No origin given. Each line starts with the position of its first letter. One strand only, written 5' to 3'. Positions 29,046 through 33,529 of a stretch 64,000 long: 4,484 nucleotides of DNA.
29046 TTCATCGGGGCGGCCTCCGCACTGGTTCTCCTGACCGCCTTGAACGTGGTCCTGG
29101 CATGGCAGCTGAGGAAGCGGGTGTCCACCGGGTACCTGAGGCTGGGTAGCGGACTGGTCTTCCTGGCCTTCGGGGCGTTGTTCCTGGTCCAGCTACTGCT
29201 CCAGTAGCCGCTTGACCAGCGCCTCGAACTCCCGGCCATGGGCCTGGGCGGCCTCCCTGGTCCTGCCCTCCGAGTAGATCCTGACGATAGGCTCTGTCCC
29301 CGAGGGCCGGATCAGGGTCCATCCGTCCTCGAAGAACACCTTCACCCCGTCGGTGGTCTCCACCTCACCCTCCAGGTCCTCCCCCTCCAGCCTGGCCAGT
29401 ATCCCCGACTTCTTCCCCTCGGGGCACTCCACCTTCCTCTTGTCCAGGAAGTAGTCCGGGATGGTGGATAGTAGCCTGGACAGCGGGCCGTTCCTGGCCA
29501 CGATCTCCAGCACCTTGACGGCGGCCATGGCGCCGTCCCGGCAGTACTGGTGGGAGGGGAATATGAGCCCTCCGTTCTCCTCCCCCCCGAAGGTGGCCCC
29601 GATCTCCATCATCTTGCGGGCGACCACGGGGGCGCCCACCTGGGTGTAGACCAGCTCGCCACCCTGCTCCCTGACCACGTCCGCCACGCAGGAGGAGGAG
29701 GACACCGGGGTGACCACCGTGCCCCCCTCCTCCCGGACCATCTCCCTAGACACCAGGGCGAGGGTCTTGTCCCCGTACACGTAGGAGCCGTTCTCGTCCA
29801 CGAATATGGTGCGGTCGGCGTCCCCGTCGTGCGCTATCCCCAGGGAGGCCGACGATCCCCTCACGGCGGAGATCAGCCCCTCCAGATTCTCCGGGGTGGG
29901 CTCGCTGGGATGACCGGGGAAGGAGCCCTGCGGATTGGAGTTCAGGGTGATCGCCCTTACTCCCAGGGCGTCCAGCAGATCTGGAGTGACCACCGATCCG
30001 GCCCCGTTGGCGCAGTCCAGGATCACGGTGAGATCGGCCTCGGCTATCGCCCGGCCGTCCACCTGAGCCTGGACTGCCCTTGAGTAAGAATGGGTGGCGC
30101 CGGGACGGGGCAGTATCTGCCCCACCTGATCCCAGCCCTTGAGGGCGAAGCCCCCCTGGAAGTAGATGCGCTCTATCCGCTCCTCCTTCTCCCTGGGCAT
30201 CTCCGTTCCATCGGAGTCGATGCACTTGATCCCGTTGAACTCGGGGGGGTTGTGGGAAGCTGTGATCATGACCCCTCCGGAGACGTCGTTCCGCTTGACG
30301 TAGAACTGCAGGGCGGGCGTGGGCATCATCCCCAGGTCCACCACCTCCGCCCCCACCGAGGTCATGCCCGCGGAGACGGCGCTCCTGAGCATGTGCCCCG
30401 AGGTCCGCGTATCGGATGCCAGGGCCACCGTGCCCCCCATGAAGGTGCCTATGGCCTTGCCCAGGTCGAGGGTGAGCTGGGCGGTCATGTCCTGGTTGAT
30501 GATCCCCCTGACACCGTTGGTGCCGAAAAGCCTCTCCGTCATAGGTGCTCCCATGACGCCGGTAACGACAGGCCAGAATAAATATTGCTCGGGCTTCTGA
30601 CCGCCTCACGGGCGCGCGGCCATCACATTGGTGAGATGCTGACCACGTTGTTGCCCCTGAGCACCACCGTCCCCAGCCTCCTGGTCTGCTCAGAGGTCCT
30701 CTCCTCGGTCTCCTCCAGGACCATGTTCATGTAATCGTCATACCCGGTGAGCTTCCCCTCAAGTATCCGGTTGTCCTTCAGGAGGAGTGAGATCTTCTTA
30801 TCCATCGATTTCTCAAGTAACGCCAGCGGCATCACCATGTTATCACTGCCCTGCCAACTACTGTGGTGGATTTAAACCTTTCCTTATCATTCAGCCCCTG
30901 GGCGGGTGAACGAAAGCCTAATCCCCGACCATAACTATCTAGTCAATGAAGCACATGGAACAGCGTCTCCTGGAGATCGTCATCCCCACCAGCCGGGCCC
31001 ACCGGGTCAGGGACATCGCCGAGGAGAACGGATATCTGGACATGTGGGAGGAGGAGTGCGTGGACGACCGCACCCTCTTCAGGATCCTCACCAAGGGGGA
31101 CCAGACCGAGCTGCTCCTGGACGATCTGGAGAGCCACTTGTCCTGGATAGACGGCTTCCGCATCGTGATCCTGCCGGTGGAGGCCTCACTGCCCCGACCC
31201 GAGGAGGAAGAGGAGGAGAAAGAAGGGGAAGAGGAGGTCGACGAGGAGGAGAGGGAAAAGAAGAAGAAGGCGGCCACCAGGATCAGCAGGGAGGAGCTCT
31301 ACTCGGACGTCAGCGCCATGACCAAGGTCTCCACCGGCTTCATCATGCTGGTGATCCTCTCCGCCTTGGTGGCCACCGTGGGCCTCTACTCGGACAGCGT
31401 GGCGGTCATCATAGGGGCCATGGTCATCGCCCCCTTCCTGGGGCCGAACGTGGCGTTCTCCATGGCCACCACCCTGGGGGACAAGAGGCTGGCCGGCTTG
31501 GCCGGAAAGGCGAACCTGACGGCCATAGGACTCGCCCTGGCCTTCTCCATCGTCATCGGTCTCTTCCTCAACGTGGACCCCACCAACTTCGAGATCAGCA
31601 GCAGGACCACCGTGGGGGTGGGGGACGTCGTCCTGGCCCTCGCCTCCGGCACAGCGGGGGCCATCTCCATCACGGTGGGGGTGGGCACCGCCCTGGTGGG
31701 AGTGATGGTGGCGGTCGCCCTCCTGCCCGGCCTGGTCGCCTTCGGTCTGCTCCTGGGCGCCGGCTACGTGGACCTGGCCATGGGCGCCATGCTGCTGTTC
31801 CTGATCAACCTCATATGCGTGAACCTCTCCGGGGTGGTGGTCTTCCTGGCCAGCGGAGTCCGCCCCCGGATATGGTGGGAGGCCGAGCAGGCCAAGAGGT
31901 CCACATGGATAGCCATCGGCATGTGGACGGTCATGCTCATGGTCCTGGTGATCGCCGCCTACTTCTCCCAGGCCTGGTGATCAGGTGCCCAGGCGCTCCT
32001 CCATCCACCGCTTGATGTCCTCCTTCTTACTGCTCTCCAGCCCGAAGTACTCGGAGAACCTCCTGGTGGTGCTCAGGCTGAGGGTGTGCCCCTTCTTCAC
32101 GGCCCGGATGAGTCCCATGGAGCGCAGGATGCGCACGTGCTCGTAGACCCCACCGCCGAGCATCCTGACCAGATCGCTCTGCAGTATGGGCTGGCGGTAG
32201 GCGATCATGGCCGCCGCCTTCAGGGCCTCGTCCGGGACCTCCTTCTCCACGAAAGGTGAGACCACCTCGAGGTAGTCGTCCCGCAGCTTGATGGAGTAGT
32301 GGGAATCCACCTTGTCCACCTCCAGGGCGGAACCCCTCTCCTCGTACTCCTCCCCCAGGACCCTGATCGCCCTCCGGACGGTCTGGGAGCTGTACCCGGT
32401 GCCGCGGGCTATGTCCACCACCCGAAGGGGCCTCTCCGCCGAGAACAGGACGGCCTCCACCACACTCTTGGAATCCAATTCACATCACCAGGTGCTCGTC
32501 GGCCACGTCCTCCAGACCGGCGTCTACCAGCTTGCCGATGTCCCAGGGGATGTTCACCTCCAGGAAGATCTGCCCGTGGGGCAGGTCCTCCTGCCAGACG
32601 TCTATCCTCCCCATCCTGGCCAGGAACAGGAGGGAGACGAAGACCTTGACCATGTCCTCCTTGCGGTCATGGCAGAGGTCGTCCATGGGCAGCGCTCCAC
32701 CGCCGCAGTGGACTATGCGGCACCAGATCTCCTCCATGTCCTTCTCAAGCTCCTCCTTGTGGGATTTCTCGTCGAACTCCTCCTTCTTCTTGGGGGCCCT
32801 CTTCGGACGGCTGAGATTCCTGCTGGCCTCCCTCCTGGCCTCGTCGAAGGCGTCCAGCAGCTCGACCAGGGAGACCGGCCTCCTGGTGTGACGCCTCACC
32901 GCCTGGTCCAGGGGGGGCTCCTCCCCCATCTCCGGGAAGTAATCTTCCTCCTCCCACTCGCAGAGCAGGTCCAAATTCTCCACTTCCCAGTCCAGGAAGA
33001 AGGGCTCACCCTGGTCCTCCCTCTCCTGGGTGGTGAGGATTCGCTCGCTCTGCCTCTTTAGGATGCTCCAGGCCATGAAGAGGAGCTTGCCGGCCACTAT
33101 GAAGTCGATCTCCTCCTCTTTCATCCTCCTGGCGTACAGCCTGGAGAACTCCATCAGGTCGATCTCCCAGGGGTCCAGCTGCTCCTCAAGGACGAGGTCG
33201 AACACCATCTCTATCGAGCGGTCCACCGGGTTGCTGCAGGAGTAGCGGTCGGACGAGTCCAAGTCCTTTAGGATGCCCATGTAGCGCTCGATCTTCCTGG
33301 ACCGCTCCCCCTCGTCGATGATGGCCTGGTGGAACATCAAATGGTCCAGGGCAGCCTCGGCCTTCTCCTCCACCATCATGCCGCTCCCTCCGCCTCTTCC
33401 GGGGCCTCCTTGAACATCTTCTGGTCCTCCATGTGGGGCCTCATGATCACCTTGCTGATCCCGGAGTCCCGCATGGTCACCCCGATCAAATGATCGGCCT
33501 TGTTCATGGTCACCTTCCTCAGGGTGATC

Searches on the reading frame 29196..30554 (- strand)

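Call 66: search_protein_families(library=pfam, proteins=[window:29196-30554:-], max_evalue=0.00001)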
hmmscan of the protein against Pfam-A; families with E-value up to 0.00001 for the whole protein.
window:29196-30554:- (453 aa): 4 families
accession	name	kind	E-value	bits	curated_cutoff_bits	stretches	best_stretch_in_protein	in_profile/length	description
PF02878.22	PGM_PMM_I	-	9.1e-42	142.5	22.5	1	8-134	2-134/138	Phosphoglucomutase/phosphomannomutase, alpha/beta/alpha domain I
PF02880.22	PGM_PMM_III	-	4.8e-28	98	20.7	1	261-365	2-112/115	Phosphoglucomutase/phosphomannomutase, alpha/beta/alpha domain III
PF02879.22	PGM_PMM_II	-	8.7e-26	90.9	29.3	1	156-256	2-103/103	Phosphoglucomutase/phosphomannomutase, alpha/beta/alpha domain II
PF00408.26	PGM_PMM_IV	-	2.2e-13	50.5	23.1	1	374-437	3-59/68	Phosphoglucomutase/phosphomannomutase, C-terminal domain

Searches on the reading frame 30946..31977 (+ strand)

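Call 66: search_protein_families(library=pfam, proteins=[window:30946-31977:+], max_evalue=0.00001)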
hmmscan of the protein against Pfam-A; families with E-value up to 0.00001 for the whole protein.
window:30946-31977:+ (344 aa): 1 family
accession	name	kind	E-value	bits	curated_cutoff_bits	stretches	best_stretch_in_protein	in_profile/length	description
PF04087.19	DUF389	-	9.6e-34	116.8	23.9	1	159-294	1-137/137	Domain of unknown function (DUF389)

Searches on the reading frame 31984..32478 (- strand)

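Call 66: search_protein_families(library=pfam, proteins=[window:31984-32478:-], max_evalue=0.00001)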
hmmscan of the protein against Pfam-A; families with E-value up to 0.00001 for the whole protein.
window:31984-32478:- (165 aa): 1 family
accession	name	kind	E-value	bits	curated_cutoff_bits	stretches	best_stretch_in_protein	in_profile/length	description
PF04079.22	SMC_ScpB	-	1.6e-31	109.5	27.4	1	6-151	2-155/160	Segregation and condensation complex subunit ScpB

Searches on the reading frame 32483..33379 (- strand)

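Call 66: search_protein_families(library=pfam, proteins=[window:32483-33379:-], max_evalue=0.00001)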
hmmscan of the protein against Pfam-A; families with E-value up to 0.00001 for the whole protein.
window:32483-33379:- (299 aa): 1 family
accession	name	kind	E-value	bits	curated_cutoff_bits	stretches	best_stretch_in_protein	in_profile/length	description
PF02616.19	SMC_ScpA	-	4.2e-07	30.6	24.6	1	62-265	1-222/232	Segregation and condensation protein ScpA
